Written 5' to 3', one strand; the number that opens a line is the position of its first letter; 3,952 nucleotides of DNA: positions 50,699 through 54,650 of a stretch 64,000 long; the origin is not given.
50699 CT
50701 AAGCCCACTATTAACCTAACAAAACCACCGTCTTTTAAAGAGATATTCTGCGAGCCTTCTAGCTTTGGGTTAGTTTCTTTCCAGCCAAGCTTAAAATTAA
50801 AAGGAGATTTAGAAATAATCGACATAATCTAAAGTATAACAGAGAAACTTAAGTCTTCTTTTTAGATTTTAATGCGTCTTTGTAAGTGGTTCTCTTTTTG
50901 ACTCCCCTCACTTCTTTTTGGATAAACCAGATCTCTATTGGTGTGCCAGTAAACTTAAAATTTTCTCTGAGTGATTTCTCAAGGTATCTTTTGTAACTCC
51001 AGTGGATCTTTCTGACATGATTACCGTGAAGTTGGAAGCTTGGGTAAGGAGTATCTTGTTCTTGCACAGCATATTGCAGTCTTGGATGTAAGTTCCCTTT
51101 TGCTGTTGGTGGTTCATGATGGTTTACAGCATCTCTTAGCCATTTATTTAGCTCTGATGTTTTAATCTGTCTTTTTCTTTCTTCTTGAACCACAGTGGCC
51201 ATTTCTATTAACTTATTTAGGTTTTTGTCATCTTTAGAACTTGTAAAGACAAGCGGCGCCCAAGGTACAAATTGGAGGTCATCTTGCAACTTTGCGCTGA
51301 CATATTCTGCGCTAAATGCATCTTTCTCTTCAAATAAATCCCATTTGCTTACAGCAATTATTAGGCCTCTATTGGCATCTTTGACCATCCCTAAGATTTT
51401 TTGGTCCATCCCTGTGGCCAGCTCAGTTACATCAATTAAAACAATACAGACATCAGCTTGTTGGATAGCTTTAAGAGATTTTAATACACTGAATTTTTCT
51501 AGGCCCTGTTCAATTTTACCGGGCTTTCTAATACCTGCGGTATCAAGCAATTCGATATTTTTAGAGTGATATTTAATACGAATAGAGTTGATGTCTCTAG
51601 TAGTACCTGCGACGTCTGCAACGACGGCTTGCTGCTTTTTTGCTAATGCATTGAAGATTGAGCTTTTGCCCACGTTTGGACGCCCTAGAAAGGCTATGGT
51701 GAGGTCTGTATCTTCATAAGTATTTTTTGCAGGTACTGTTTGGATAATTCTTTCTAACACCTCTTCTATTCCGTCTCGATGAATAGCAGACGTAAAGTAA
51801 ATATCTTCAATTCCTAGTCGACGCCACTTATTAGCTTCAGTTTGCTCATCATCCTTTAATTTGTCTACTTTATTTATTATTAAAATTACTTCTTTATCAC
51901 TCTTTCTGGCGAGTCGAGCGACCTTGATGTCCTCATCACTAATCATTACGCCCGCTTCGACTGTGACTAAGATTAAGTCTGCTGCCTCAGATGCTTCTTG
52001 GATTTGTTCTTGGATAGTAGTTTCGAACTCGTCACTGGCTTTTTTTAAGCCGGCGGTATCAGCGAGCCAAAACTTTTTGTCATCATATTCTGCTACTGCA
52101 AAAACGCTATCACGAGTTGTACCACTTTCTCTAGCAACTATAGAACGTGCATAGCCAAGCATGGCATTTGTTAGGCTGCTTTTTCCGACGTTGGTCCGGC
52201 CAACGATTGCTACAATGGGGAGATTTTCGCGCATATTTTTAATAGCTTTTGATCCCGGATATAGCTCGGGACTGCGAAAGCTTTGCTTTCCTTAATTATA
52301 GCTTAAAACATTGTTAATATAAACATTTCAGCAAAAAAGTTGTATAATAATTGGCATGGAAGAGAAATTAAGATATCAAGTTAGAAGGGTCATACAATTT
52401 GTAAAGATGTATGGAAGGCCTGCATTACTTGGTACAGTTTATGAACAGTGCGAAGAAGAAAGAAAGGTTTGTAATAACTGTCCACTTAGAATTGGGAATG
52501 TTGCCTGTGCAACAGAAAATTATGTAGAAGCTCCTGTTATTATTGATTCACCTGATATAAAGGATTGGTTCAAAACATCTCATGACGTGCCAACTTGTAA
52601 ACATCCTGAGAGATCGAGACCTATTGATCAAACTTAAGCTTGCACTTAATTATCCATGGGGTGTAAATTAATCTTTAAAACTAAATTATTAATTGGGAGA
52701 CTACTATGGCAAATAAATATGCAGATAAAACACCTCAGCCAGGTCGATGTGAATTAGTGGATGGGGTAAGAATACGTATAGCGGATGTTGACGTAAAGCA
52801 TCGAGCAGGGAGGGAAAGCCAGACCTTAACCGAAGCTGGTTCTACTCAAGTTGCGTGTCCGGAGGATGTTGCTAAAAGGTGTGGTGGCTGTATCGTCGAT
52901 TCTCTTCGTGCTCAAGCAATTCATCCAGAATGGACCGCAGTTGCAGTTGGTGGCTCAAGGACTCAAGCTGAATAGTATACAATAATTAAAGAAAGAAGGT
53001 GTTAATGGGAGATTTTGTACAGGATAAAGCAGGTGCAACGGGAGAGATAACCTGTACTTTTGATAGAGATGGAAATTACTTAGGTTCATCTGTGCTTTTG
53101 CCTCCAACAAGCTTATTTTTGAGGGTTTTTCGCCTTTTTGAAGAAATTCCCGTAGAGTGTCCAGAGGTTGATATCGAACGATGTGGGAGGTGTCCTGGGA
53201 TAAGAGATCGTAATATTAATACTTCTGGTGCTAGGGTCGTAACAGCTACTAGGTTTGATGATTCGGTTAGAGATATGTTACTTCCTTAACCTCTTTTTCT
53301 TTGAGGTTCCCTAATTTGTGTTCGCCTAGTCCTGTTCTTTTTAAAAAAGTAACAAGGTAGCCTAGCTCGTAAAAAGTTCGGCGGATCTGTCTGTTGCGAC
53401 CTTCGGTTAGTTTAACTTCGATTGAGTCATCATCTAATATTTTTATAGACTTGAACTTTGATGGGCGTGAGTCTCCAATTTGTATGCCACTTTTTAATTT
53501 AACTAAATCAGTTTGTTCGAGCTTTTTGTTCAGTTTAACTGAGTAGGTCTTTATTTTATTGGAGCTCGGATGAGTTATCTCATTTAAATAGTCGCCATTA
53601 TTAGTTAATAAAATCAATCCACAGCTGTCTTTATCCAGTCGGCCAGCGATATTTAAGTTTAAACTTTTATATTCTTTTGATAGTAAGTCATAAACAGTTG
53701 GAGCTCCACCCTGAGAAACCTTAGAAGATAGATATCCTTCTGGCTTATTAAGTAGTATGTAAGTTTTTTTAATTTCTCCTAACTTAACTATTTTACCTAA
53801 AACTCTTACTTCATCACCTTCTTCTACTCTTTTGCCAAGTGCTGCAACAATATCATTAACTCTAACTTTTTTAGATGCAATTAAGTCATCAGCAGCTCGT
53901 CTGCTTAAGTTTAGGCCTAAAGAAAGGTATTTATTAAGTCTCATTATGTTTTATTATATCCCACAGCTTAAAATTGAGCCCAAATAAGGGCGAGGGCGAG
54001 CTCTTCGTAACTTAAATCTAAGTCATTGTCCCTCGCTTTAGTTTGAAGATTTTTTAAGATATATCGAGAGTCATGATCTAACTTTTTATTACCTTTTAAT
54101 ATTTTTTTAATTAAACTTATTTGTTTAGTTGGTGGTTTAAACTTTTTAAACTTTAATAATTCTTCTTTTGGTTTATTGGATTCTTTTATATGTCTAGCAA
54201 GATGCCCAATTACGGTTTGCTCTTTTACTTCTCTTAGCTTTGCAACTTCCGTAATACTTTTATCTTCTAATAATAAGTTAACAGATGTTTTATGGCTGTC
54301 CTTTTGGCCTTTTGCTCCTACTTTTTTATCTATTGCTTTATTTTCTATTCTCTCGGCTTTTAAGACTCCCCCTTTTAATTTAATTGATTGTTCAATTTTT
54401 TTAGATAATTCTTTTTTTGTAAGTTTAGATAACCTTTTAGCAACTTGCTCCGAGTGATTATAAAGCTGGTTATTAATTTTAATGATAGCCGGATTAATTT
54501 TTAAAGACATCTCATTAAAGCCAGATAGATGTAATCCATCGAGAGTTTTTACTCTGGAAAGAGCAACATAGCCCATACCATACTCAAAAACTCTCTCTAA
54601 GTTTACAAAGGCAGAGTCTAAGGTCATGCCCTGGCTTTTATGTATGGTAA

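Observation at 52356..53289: Three tandem paralogous small Cys-rich proteins (C-x7-C-x2-C core) in one transcription unit, apparently GC-rich relative to the flanks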

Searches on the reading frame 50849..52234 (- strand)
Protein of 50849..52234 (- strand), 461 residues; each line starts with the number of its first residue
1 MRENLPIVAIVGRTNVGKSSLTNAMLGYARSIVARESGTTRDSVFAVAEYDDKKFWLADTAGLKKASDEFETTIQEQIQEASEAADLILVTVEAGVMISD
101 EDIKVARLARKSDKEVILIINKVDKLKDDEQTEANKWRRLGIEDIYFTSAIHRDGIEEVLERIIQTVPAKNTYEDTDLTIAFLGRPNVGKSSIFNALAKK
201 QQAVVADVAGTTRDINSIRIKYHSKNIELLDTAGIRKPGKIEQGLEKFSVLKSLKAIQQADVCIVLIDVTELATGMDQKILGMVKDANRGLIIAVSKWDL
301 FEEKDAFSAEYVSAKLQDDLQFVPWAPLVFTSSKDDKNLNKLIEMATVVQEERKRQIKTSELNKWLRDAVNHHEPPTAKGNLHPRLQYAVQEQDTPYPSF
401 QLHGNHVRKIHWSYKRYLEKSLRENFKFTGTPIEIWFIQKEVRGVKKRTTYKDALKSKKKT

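Call 15: find_encoding_contigs(protein=window:50849-52234:-, flank=6000, max_places=6)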
Protein window:50849-52234:- (461 aa): 1 contig read that carries it; 1 place shown.
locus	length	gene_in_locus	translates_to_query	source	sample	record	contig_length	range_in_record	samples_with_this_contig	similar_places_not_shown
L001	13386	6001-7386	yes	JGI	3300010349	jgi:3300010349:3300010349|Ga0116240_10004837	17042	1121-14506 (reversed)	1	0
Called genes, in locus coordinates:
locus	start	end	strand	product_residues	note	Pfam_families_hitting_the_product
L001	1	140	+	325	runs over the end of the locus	-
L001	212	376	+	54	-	-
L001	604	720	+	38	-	-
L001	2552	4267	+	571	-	PF05970:PIF1, PF13245:AAA_19, PF13401:AAA_22, PF13604:AAA_30, PF21530:Pif1_2B_dom, PF14493:HTH_40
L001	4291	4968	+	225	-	PF01479:S4, PF00849:PseudoU_synth_2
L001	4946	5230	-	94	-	-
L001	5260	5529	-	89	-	-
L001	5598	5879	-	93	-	-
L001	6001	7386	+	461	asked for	PF00009:GTP_EFTU, PF01926:MMR_HSR1, PF02421:FeoB_N, PF04548:AIG1 (weak), PF10662:PduV-EutP (weak), PF01926:MMR_HSR1, PF02421:FeoB_N, PF14714:KH_dom-like, +7 more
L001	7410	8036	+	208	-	PF01195:Pept_tRNA_hydro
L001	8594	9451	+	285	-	PF02481:DNA_processg_A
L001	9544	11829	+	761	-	PF01751:Toprim, PF01131:Topoisom_bac, PF13368:Toprim_C_rpt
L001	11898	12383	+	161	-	PF00856:SET (faint)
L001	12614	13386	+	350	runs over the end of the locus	PF04545:Sigma70_r4, PF05066:HARE-HTH (faint)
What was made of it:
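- On Diversity-generating retroelement (DGR) target: Neighbours are core genes (call 15).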

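Call 19: find_related_loci(query=window:50849-52231:-, collection=genome_contigs, flank=5000)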
Query window:50849-52231:- (460 aa) in genome_contigs; peptide patterns used: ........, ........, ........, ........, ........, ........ (x = any residue, [..] = any of these).
61 stretches matched a pattern; 19 encode a relative of the query (tblastn E <= 1e-3); 19 distinct loci.
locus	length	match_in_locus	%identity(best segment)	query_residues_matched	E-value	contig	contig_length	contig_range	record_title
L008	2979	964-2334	91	1-454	0e+0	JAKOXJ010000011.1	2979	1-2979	MAG: bacterium isolate JPNG_metabat.2 k201_534197, whole genome shotgun sequence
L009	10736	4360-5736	89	1-459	0e+0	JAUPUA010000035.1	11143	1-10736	MAG: Patescibacteria group bacterium isolate erpe_2018_sw_6hr_WHONDRS-SW48-000087_B_bin.42 scaffold_1131785, whole genom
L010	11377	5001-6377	80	1-456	0e+0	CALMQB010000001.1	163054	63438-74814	MAG TPA_asm: uncultured Candidatus Saccharibacteria bacterium isolate SRR5676442_bin.3_CONCOCT_v1.1_MAG genome assembly,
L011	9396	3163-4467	40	1-439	2e-101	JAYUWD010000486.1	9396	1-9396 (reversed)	MAG: Gemmatimonadaceae bacterium isolate GL124_UP_concoct_69 GL124_UP_concoct_69_485, whole genome shotgun sequence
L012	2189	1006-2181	41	1-395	2e-93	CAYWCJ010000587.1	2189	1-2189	MAG TPA_asm: uncultured Gemmatimonas sp. isolate SRP128246_co1_24 genome assembly, contig: NODE_144842_length_2189_cov_5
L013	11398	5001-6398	81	1-459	0e+0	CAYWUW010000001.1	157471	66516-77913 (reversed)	MAG TPA_asm: uncultured Candidatus Saccharibacteria bacterium isolate SRP285395_co1_92 genome assembly, contig: NODE_63_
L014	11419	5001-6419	35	6-432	2e-76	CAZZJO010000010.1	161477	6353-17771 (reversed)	MAG TPA_asm: uncultured Verrucomicrobiota bacterium isolate binchicken_co25_122 genome assembly, contig: k141_138031, wh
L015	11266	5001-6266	35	4-432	3e-74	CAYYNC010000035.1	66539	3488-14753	MAG TPA_asm: uncultured Solibacteraceae bacterium isolate binchicken_co274_54 genome assembly, contig: NODE_1082_length_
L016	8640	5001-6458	34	6-434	3e-69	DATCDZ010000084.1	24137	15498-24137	MAG TPA_asm: Verrucomicrobiia bacterium isolate SMAG_U7740 k141_245033, whole genome shotgun sequence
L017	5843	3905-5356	33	6-432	5e-69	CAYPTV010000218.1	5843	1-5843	MAG TPA_asm: uncultured Bifidobacteriaceae bacterium isolate binchicken_co3_201 genome assembly, contig: NODE_44885_leng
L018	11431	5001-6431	32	6-432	7e-68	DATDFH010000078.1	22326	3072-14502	MAG TPA_asm: Verrucomicrobiia bacterium isolate SMAG_U221 k141_1154638, whole genome shotgun sequence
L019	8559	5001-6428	33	6-432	1e-65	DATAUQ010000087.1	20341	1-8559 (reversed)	MAG TPA_asm: Verrucomicrobiia bacterium isolate SMAG_U5576 k141_2134243, whole genome shotgun sequence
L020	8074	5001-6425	33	6-432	3e-65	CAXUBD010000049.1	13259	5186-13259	MAG TPA_asm: uncultured Verrucomicrobiota bacterium isolate public_SRR14722149_metawrap_bin.4 genome assembly, contig: p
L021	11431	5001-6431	33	6-434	3e-64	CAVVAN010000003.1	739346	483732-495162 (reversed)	MAG: uncultured Verrucomicrobiae bacterium isolate MFD04434.bin.2.19 genome assembly, contig: contig_27191, whole genome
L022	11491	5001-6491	33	6-434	3e-64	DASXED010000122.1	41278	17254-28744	MAG TPA_asm: Verrucomicrobiia bacterium isolate SMAG_U5103 k141_1694654, whole genome shotgun sequence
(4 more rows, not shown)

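Call 31: find_related_loci(query=A3, collection=metagenome_contigs, flank=4500)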
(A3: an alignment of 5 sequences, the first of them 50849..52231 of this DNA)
Query A3 (460 aa) in metagenome_contigs; peptide patterns used: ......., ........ (x = any residue, [..] = any of these).
265 stretches matched a pattern; 9 encode a relative of the query (tblastn E <= 1e-3); 8 distinct loci.
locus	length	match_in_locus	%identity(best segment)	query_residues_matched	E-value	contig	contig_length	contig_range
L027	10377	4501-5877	80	1-456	0e+0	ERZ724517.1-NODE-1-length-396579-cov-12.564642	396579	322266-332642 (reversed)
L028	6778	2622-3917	35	2-434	1e-79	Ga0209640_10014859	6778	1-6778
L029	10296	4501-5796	35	2-434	2e-77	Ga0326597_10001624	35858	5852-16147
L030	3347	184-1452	34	2-436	6e-68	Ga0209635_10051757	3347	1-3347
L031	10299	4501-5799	29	2-434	3e-57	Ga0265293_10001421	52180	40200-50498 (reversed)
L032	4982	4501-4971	34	5-345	7e-23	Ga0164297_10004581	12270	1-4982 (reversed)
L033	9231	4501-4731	33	178-267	9e-7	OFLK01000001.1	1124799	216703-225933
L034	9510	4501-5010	25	165-335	5e-5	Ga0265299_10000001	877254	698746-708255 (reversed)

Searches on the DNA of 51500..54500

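Call 4: search_rna_families(source=window, start=51500, end=54500, threshold=evalue, max_evalue=1, show_alignments=3)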
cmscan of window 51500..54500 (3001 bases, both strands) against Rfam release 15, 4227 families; matches with E-value up to 1: 0.
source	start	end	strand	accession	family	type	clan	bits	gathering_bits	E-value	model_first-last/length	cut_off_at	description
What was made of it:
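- Rfam finds nothing at E<=1 (call 4).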

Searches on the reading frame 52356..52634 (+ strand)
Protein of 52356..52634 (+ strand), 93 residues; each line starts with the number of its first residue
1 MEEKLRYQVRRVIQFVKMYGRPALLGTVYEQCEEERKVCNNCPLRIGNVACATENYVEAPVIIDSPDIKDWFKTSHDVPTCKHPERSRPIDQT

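Call 7: search_protein_families(library=pfam, proteins=[window:52356-52634:+], max_evalue=1)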
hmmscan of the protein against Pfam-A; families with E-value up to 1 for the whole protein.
window:52356-52634:+ (93 aa): 0 families

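Call 8: search_protein_families(library=ncbifam, proteins=[window:52356-52634:+], max_evalue=1)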
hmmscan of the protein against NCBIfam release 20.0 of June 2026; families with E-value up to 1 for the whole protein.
window:52356-52634:+ (93 aa): 0 families

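Call 44: search_solved_structures(query=A2, max_evalue=10)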
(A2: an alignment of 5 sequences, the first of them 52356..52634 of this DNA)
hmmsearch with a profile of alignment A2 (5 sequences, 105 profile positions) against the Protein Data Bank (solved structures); distinct sequences matched with E-value up to 10: 1.
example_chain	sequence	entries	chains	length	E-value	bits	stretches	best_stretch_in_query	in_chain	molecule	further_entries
5wch_A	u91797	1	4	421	0.5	13.6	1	27-71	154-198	Probable ubiquitin carboxyl-terminal hydrolase FAF-X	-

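Call 52: search_protein_representatives(protein=window:52356-52634:+)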
Query: 93 residues. Proteins with E-value up to 0.001 (for the whole library): 2; up to 1e-10: 1; up to 1e-30: 1. The best 2 are listed.
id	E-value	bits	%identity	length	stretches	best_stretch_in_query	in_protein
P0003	1.6e-34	133.5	69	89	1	8-90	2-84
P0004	3.1e-04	36.5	36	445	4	47-91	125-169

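Call 54: find_encoding_contigs(protein=P0003, flank=5000, max_places=6)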
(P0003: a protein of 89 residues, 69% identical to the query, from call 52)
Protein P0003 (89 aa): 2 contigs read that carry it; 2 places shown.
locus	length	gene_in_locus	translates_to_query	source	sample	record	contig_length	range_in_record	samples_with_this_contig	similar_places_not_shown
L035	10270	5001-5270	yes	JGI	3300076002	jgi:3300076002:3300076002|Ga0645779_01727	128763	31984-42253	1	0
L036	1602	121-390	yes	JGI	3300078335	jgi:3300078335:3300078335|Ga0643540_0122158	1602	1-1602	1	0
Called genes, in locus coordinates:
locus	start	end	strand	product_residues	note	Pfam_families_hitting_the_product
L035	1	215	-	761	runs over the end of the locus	PF01751:Toprim, PF01131:Topoisom_bac, PF13368:Toprim_C_rpt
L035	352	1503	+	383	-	-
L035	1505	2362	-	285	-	PF02481:DNA_processg_A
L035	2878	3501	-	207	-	PF01195:Pept_tRNA_hydro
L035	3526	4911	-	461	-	PF00009:GTP_EFTU, PF01926:MMR_HSR1, PF02421:FeoB_N, PF04548:AIG1 (weak), PF03193:RsgA_GTPase, PF01926:MMR_HSR1, PF02421:FeoB_N, PF14714:KH_dom-like, +6 more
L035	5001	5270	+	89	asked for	-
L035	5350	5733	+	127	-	-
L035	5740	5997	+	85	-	-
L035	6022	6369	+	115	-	-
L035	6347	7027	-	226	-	PF01479:S4, PF00849:PseudoU_synth_2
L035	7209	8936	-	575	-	PF00270:DEAD (faint), PF05970:PIF1, PF13245:AAA_19, PF13401:AAA_22, PF13604:AAA_30, PF21530:Pif1_2B_dom, PF14493:HTH_40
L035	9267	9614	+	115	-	-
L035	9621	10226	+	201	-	-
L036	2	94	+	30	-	?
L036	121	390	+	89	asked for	-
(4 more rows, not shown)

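Call 57: search_protein_families(library=pfam, alignment_id=A9, max_evalue=1)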
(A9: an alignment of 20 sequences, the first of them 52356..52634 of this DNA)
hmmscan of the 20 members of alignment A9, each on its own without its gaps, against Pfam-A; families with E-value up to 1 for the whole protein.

A. member 1, window:52356-52634:+ (93 aa): 0 families

B. families by the number of members that match (of 20 scanned): 2 families
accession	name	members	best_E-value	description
PF12393.13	Dr_adhesin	1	0.033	Dr family adhesin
PF20199.4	RepSA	1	0.19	Replication initiator protein, pSAM2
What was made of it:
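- On WhiB-like (Wbl) Fe-S proteins: No Whib hit appeared in call 57.
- Closest known: Small zinc-ribbon or zinc-knuckle proteins. Different: No zinc-ribbon Pfam family matches (call 57).
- Closest known: WhiB-like. Different: There is no Pfam WhiB hit among 20 members (call 57).
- None of 20 members hit any Pfam family at E<=1 apart from two isolated chance-level hits, so the WhiB model did not match (call 57).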

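Call 58: search_protein_families(library=phrogs, alignment_id=A9, max_evalue=0.1)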
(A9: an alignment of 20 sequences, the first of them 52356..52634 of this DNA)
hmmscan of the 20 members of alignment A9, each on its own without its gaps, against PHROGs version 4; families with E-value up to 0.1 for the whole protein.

A. member 1, window:52356-52634:+ (93 aa): 0 families

B. families by the number of members that match (of 20 scanned): 1 family
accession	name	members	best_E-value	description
phrog_9750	-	1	0.033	-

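Call 59: search_protein_families(library=padloc, alignment_id=A9, max_evalue=0.1)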
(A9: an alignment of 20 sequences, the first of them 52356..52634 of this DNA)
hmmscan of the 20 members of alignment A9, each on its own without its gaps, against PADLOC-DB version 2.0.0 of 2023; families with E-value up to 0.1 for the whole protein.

A. member 1, window:52356-52634:+ (93 aa): 0 families

B. families by the number of members that match (of 20 scanned): 1 family
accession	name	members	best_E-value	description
PDLC00943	Cas4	1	0.044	CRISPR-associated protein Cas4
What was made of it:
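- Tried and rejected: Family libraries: Pfam, NCBIfam, PHROGs and PADLOC found nothing (calls 7, 8, 57-59).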

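Call 70: predict_structure(alignment_id=A10)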
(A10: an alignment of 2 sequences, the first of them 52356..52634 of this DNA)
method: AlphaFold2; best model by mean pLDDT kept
length: 93 residues; sequences in the alignment: 2
mean_pLDDT: 36.7   pTM: 0.23
mean pLDDT of the five models: 36.7, 35.2, 34.6, 34.3, 32.3
residues with pLDDT >= 90: 0; 70-90: 0; 50-70: 5; < 50: 88
segments of 3 or more residues with pLDDT < 50: 1-62, 67-69, 71-80, 83-93
pLDDT, mean of each block of 10 residues (from residue 1): 30 33 30 36 35 32 49 44 43 31
secondary structure, 60 per line:
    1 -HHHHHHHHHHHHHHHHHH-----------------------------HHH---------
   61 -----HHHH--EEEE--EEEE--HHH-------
elements in order: H2-19 H66-69 E72-75 E78-81

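Call 85: search_dna_similar(query=window:52356-52634:+, collection=phages, mode=protein, max_evalue=1, max_rows=5)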
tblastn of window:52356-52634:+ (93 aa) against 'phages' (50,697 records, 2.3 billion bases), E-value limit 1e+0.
No match.

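Call 90: list_cluster_members(proteins=[window:52356-52634:+, window:52706-52972:+, window:53005-53286:+, P0003])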
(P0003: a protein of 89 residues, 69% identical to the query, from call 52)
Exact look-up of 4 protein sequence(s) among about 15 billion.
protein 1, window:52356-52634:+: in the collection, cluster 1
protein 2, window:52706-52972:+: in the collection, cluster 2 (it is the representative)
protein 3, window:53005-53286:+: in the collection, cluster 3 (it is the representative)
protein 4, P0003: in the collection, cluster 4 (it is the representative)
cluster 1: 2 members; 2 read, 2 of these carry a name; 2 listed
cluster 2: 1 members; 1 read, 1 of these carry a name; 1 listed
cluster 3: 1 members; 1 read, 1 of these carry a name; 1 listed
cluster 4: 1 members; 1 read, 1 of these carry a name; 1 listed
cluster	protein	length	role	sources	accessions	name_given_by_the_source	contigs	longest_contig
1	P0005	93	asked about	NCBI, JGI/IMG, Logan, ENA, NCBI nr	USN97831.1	MAG: hypothetical protein H6799_01925 [Candidatus Nomurabacteria bacterium]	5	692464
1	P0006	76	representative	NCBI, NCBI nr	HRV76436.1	MAG TPA: hypothetical protein P5247_03590 [Candidatus Saccharimonadales bacterium] | hypothetical protein [Candidatus Saccharimonadales bacterium]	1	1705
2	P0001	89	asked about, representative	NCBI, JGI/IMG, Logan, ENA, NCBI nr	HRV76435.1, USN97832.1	MAG: hypothetical protein H6799_01930 [Candidatus Nomurabacteria bacterium]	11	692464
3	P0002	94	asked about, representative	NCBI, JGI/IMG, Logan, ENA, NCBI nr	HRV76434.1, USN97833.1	MAG: hypothetical protein H6799_01935 [Candidatus Nomurabacteria bacterium]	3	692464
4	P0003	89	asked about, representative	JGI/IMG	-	hypothetical protein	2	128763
